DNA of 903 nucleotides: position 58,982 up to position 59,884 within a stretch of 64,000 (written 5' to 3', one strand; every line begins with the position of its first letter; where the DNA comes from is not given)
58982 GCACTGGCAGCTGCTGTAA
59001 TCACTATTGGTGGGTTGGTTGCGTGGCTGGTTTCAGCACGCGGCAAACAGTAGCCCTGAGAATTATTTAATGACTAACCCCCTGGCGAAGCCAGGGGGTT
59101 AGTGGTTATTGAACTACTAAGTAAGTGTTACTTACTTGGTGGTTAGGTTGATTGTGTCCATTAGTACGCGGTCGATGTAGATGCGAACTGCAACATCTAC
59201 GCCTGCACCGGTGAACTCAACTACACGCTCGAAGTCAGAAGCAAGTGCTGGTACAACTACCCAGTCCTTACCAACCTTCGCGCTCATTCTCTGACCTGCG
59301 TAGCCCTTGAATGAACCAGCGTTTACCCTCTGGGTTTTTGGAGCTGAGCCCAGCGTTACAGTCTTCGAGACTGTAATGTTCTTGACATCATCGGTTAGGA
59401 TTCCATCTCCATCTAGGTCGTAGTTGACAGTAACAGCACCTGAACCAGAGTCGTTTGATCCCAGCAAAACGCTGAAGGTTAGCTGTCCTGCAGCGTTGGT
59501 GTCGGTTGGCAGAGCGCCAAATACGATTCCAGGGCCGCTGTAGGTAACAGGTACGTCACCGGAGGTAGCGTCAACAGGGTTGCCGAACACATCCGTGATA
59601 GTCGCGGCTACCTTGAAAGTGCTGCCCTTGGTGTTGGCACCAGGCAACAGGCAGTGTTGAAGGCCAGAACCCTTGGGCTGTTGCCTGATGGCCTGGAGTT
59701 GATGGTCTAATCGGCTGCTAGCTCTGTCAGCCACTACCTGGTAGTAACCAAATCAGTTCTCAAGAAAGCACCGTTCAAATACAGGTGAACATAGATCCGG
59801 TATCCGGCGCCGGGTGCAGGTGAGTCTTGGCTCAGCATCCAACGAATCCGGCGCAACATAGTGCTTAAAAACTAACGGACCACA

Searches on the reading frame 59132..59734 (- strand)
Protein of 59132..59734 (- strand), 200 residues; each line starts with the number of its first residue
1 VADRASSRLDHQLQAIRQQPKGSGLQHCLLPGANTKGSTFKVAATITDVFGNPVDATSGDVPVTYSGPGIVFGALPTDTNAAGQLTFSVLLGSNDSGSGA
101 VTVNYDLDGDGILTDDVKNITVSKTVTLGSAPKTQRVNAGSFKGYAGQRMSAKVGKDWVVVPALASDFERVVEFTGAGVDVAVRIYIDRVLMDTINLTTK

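Call 4: search_protein_families(library=pfam, proteins=[window:59132-59734:-], max_evalue=1)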
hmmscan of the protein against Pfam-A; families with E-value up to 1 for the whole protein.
window:59132-59734:- (200 aa): 2 families
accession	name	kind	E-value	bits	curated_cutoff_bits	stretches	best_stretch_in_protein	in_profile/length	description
PF09134.16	Invasin_D3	-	0.0018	19.2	33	1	38-118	20-94/98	Invasin, domain 3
PF02369.22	Big_1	-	0.013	16.1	34.9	1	38-105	17-80/93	Bacterial Ig-like domain (group 1)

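Call 5: search_protein_families(library=ncbifam, proteins=[window:59132-59734:-], max_evalue=1)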
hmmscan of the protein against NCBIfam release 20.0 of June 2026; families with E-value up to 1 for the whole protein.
window:59132-59734:- (200 aa): 1 family
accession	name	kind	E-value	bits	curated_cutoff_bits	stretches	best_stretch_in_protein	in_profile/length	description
TIGR03507.1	decahem_SO1788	subfamily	0.24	9.8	209.3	1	33-128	337-434/672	OmcA/MtrC family decaheme c-type cytochrome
